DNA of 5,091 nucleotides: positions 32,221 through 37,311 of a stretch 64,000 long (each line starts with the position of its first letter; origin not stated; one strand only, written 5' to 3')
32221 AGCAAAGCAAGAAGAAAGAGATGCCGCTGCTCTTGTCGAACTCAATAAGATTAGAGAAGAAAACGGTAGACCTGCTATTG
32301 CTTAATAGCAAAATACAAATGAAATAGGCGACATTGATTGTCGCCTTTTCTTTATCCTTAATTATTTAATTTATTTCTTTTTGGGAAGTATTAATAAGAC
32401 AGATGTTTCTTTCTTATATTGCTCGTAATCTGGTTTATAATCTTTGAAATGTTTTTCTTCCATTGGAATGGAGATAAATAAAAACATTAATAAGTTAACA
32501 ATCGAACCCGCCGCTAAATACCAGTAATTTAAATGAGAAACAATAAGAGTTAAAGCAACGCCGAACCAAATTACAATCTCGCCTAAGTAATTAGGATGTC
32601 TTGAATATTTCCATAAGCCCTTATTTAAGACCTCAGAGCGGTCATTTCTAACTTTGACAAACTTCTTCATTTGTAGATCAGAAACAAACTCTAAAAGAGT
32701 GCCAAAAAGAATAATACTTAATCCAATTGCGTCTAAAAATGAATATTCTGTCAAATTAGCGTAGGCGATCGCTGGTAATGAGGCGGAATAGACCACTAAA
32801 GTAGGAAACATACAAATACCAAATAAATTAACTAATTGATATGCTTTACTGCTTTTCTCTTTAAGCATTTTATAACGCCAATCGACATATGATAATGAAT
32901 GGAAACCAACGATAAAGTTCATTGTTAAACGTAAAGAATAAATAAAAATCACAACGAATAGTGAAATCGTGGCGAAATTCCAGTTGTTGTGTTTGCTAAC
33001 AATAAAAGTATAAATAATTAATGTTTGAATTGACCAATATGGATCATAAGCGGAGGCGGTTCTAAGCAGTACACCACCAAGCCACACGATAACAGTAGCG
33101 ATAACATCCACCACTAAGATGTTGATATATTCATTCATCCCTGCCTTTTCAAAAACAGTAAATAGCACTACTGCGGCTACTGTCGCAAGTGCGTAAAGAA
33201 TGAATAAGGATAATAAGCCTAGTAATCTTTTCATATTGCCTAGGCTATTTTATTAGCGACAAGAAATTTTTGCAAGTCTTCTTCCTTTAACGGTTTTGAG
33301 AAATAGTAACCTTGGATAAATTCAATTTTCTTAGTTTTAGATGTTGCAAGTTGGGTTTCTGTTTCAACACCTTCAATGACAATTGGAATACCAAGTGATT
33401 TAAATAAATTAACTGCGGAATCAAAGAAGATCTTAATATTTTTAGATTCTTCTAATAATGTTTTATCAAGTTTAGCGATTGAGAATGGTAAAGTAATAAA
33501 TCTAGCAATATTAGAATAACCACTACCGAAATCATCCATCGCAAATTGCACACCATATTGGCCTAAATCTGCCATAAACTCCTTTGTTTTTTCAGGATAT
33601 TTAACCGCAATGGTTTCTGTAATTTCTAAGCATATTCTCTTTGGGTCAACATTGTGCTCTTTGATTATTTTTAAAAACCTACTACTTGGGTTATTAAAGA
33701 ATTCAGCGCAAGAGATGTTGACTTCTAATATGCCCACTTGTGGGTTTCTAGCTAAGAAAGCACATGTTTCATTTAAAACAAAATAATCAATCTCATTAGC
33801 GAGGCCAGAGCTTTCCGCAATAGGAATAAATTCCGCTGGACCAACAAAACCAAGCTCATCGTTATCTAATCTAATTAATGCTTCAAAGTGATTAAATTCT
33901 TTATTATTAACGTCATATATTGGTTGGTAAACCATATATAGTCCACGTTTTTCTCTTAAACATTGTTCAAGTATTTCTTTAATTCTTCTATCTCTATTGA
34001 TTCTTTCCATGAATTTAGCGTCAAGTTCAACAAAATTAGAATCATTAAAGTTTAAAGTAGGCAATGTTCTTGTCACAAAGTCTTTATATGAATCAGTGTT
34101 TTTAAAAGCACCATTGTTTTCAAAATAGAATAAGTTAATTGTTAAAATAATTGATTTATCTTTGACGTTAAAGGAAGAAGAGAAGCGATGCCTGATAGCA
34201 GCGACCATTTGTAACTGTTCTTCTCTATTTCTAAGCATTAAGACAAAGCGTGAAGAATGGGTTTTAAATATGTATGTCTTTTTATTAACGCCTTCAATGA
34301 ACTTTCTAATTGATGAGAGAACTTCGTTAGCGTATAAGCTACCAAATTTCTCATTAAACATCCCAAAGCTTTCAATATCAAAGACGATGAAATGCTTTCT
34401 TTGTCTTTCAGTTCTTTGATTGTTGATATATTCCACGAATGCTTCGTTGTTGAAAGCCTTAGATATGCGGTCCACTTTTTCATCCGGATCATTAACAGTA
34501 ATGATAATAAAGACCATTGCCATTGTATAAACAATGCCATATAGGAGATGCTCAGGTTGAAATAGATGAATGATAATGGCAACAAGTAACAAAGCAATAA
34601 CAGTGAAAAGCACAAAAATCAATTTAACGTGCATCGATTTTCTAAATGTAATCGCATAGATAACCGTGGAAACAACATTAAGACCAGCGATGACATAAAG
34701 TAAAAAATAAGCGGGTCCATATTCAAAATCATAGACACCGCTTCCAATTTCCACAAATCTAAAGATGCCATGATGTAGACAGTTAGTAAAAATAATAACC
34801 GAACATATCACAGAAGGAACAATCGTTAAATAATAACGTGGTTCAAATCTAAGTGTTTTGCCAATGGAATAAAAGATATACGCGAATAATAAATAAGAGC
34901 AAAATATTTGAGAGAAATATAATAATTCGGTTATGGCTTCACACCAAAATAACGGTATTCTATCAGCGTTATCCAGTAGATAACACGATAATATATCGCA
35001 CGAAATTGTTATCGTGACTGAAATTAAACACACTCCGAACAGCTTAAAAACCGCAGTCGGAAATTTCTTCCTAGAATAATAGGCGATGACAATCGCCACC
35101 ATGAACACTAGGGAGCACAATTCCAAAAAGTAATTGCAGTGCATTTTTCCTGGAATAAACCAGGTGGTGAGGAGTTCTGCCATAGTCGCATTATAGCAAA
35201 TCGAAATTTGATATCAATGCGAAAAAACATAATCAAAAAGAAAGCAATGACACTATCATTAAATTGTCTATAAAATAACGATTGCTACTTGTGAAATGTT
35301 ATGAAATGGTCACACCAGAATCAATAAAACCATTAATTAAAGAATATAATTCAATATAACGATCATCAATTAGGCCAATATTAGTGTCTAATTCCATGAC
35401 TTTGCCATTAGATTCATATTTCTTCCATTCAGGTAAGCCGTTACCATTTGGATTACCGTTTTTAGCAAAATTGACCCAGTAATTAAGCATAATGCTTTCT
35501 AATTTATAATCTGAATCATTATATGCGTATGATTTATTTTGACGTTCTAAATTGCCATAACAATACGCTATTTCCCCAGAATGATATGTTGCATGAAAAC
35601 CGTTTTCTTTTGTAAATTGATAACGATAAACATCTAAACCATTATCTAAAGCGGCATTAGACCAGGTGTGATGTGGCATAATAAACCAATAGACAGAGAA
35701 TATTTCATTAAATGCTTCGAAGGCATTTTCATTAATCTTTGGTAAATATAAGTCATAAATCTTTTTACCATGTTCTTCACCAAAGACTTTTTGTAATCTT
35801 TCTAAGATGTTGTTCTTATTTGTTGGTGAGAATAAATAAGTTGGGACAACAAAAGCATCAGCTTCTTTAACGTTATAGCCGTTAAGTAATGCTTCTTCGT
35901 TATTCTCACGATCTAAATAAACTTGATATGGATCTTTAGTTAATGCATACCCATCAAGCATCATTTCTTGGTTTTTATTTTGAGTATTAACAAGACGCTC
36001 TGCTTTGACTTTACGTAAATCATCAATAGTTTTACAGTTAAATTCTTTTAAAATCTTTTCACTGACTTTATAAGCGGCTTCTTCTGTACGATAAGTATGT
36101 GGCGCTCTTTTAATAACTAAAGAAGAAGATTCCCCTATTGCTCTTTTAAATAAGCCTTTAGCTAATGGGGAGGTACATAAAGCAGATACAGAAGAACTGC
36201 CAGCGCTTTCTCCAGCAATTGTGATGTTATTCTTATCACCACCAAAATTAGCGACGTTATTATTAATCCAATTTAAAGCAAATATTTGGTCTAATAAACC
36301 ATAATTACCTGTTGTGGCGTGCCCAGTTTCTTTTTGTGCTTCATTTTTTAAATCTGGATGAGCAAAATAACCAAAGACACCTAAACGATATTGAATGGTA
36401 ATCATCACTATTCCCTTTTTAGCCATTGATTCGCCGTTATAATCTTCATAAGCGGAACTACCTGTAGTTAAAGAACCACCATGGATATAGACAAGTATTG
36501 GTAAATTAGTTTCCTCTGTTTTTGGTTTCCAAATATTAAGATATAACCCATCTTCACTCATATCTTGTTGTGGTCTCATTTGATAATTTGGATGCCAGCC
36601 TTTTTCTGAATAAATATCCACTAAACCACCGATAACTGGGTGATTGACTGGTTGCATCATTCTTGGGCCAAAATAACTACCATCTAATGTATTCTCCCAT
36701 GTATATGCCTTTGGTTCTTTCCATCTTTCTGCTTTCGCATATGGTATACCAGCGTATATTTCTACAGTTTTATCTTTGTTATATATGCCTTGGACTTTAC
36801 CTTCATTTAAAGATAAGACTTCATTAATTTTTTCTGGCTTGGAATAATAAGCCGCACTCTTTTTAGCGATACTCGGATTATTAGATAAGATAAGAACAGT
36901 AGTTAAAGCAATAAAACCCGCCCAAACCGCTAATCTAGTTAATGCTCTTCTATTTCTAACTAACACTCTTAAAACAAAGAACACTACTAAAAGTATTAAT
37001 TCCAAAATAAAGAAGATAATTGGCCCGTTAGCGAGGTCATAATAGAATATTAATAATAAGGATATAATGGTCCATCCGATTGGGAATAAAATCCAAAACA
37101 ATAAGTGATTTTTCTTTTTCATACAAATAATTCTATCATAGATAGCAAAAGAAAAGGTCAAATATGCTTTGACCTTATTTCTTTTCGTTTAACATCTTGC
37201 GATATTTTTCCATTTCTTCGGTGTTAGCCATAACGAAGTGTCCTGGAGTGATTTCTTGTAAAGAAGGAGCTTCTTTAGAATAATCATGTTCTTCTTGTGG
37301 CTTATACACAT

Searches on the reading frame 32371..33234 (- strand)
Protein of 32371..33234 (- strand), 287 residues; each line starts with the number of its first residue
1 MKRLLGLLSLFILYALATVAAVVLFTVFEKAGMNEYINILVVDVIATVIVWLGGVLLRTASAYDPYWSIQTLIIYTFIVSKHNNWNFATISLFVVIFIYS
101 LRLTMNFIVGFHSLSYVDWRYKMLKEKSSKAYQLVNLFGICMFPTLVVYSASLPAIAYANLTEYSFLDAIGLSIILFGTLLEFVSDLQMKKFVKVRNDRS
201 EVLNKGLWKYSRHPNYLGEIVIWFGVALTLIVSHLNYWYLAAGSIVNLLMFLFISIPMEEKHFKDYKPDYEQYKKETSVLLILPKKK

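Call 54: search_protein_families(library=pfam, proteins=[window:32371-33234:-], max_evalue=0.01)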
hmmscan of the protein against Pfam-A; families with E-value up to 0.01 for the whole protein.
window:32371-33234:- (287 aa): 4 families
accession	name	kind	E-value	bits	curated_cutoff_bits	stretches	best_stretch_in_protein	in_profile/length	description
PF06966.17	DUF1295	-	4e-40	138.2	20.4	1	51-277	2-235/235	Protein of unknown function (DUF1295)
PF02544.21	Steroid_dh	-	9.6e-08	32.6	22.6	1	135-280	6-145/150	3-oxo-5-alpha-steroid 4-dehydrogenase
PF04140.19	ICMT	-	1.7e-06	28.8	24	1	195-262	29-92/95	Isoprenylcysteine carboxyl methyltransferase (ICMT) family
PF04191.18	PEMT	-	6.1e-06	27.1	25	1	170-263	5-98/105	Phospholipid methyltransferase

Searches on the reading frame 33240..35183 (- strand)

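Call 54: search_protein_families(library=pfam, proteins=[window:33240-35183:-], max_evalue=0.01)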
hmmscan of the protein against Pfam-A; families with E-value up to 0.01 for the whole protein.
window:33240-35183:- (647 aa): 2 families
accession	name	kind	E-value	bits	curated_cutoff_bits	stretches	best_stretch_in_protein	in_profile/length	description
PF00563.25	EAL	-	6.5e-56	189.8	31.3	1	409-631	8-236/236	EAL domain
PF00990.26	GGDEF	-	7.5e-07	29.5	23.8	1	237-349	3-125/161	Diguanylate cyclase, GGDEF domain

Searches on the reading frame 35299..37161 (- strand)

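Call 35: search_protein_families(library=pfam, proteins=[window:35299-37161:-], max_evalue=0.00001)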
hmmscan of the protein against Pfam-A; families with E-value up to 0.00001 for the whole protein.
window:35299-37161:- (620 aa): 3 families
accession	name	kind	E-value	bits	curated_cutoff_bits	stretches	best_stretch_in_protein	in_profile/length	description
PF00135.34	COesterase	-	1.5e-92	311.7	27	1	114-595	3-500/515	Carboxylesterase family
PF20434.5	BD-FAE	-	7.3e-12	45.7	26.8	1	208-260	1-57/215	BD-FAE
PF07859.19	Abhydrolase_3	-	5.8e-07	29.9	25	0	291-334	51-94/210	alpha/beta hydrolase fold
